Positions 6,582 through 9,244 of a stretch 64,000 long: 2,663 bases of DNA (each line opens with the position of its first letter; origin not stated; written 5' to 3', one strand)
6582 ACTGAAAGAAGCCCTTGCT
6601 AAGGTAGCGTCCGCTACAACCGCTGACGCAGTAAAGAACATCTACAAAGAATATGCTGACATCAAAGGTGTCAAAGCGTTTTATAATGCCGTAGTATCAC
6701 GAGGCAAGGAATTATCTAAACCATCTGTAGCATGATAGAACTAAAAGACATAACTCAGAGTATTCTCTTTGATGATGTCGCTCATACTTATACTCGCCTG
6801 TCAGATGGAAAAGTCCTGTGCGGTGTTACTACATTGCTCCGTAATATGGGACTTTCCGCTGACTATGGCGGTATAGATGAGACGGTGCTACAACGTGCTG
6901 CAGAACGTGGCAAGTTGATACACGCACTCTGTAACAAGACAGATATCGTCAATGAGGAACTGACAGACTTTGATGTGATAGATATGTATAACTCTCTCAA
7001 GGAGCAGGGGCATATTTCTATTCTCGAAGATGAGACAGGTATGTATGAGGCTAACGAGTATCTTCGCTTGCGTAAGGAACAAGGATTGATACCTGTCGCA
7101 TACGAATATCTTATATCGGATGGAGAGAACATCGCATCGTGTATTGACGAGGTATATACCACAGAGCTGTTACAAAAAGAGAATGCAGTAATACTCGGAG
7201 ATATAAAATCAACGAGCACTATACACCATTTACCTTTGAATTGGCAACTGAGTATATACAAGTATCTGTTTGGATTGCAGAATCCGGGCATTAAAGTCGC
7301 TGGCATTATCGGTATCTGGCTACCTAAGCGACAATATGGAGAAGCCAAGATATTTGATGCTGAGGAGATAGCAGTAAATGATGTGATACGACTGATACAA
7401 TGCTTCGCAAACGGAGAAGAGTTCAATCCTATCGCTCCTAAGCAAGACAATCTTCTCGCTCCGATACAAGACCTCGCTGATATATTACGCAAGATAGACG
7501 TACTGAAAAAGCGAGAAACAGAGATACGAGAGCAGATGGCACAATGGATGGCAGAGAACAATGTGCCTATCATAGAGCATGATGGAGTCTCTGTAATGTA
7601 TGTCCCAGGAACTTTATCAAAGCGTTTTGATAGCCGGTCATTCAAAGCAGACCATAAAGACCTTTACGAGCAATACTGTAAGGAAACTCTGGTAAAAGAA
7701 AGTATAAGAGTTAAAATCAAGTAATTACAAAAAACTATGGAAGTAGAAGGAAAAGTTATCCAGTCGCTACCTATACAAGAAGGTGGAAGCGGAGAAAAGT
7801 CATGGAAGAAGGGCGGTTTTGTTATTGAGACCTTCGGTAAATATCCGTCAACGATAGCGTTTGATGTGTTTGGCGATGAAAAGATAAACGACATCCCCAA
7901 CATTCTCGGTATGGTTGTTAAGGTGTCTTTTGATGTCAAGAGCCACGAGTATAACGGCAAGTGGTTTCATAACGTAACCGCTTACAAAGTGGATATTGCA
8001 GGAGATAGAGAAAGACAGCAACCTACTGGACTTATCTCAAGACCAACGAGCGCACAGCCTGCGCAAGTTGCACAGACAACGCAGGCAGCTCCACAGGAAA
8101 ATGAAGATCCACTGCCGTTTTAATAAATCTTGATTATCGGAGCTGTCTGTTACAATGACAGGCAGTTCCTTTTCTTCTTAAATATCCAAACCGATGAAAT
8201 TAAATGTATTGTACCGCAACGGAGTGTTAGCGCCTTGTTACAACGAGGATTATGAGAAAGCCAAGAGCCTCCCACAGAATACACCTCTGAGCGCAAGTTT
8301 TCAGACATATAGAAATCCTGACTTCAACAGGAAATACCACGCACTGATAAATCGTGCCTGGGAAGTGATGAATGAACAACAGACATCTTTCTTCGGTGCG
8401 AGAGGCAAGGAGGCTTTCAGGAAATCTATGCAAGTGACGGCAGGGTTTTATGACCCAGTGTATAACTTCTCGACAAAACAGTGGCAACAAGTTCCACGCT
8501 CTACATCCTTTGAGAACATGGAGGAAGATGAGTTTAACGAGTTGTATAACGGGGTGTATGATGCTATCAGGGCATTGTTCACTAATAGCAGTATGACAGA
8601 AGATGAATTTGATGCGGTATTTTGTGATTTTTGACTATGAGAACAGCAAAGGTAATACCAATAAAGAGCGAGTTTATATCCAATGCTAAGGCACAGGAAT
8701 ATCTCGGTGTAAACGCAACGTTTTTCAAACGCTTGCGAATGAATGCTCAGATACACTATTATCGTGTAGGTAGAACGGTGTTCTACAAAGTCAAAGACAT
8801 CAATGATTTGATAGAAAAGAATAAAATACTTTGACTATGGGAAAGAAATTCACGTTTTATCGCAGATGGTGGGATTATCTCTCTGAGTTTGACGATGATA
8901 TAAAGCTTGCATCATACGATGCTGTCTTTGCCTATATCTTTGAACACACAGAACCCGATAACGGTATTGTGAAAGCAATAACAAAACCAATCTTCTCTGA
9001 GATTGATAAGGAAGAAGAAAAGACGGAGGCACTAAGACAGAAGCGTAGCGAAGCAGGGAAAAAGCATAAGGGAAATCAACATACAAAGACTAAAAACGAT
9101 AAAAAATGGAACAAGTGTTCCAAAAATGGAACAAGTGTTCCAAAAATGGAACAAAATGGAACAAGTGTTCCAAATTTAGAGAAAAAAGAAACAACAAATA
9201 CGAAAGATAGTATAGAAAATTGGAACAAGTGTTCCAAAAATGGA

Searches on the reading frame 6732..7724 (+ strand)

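Call 5: search_protein_families(library=pfam, proteins=[window:6732-7724:+], max_evalue=0.01)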
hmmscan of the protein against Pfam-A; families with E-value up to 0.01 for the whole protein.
window:6732-7724:+ (330 aa): 1 family
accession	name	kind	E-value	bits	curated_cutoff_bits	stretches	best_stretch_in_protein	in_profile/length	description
PF01930.23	Cas_Cas4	-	0.0026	18.3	22.7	1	147-233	59-142/160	Domain of unknown function DUF83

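Call 6: search_protein_families(library=phrogs, proteins=[window:6732-7724:+], max_evalue=0.01)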
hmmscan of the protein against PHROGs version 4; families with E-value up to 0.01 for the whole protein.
window:6732-7724:+ (330 aa): 5 families
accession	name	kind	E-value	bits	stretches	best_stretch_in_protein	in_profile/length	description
phrog_6244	-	unknown function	1.1e-19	71.9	1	234-330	10-106/107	-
phrog_434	-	DNA, RNA and nucleotide metabolism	1.5e-12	48.5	1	97-329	119-363/372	RecE-like recombination exonuclease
phrog_466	-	DNA, RNA and nucleotide metabolism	8.9e-05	23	1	54-177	209-315/446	exonuclease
phrog_298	-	DNA, RNA and nucleotide metabolism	0.0011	19.4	1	10-105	48-138/293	exonuclease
phrog_9618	-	unknown function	0.002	19.3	1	248-328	31-112/118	-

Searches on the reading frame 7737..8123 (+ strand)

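Call 5: search_protein_families(library=pfam, proteins=[window:7737-8123:+], max_evalue=0.01)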
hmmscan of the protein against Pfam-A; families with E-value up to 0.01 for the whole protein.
window:7737-8123:+ (128 aa): 1 family
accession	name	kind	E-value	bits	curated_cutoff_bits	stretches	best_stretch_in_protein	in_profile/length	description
PF11325.14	DUF3127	-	3.6e-22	78.8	27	1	2-85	1-84/85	Domain of unknown function (DUF3127)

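Call 6: search_protein_families(library=phrogs, proteins=[window:7737-8123:+], max_evalue=0.01)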
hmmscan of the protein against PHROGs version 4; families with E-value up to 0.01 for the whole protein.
window:7737-8123:+ (128 aa): 1 family
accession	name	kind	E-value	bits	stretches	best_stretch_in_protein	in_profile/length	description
phrog_4932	-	DNA, RNA and nucleotide metabolism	8.8e-19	68.8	1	1-128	1-117/117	single strand DNA binding protein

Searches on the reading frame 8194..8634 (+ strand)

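Call 5: search_protein_families(library=pfam, proteins=[window:8194-8634:+], max_evalue=0.01)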
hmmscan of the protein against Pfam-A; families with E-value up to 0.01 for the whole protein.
window:8194-8634:+ (146 aa): 2 families
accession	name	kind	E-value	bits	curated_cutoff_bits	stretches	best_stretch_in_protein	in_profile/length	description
PF07105.16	DUF1367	-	1.5e-15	57.9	25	2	66-126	115-174/198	Protein of unknown function (DUF1367)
PF06603.16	UpxZ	-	0.0025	18.5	21.2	0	37-67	65-95/105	UpxZ family of transcription anti-terminator antagonists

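Call 6: search_protein_families(library=phrogs, proteins=[window:8194-8634:+], max_evalue=0.01)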
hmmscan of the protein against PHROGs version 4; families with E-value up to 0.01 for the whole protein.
window:8194-8634:+ (146 aa): 2 families
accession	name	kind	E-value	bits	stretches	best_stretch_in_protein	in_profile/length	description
phrog_319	-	DNA, RNA and nucleotide metabolism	3.7e-28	99.2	1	8-136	10-143/159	NinB/ Orf homologous recombination mediator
phrog_15346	-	unknown function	9.3e-06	26.5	1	41-89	44-92/173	-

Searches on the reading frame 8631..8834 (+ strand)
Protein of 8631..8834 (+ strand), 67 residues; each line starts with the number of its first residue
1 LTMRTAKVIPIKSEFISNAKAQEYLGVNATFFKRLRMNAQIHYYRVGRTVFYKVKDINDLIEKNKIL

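Call 5: search_protein_families(library=pfam, proteins=[window:8631-8834:+], max_evalue=0.01)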
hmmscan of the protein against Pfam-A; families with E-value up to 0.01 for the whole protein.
window:8631-8834:+ (67 aa): 1 family
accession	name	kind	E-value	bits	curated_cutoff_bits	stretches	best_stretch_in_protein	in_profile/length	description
PF12728.13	HTH_17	-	4.8e-06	27.2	27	1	17-64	3-50/51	Helix-turn-helix domain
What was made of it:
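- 8631..8834 (+): HTH_17 (excisionase-like) gene, the upstream neighbour. It was tested as an alternative iteron binder and rejected. Pfam (call 5).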

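Call 6: search_protein_families(library=phrogs, proteins=[window:8631-8834:+], max_evalue=0.01)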
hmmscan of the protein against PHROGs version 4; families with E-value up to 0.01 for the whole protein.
window:8631-8834:+ (67 aa): 2 families
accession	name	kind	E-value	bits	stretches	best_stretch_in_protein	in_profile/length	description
phrog_25262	-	unknown function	0.00058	20.8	1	21-66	40-86/106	-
phrog_66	-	integration and excision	0.0097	16.6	0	12-65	90-144/412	excisionase and transcriptional regulator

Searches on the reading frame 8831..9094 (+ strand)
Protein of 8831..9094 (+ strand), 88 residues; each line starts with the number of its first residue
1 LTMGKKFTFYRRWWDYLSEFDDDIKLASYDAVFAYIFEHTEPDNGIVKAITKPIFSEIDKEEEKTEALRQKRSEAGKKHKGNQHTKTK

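Call 79: search_protein_representatives(protein=window:8831-9094:+)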
Query: 88 residues. Proteins with E-value up to 0.001 (for the whole library): 183; up to 1e-10: 12; up to 1e-30: 1. The best 150 are listed.
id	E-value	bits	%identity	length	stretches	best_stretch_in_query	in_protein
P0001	2.7e-50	184.5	100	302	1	3-88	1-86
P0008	7.4e-22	93.7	56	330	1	5-85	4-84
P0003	1.5e-21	92.7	56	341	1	3-86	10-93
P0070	2.0e-14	69.9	43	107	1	6-86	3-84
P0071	2.4e-12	63.3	42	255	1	5-88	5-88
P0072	3.5e-12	62.8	40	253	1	4-85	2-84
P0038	8.6e-12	61.6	34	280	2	5-85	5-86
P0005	1.8e-11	60.6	44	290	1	7-79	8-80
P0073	3.5e-11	59.6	41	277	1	5-86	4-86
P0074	5.7e-11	58.9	38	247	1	7-80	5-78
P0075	5.9e-11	58.9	41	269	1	6-88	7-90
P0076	6.5e-11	58.8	41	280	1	5-87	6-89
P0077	5.1e-10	55.9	41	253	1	5-86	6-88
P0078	5.3e-10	55.9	41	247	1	5-87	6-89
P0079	5.9e-10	55.7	39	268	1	4-88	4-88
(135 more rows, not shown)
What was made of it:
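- On Pfam DUF6291 (PF19808): An exhaustive phmmer search with aa 1-88 finds 183 clusters at E<=1e-3 (call 79).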
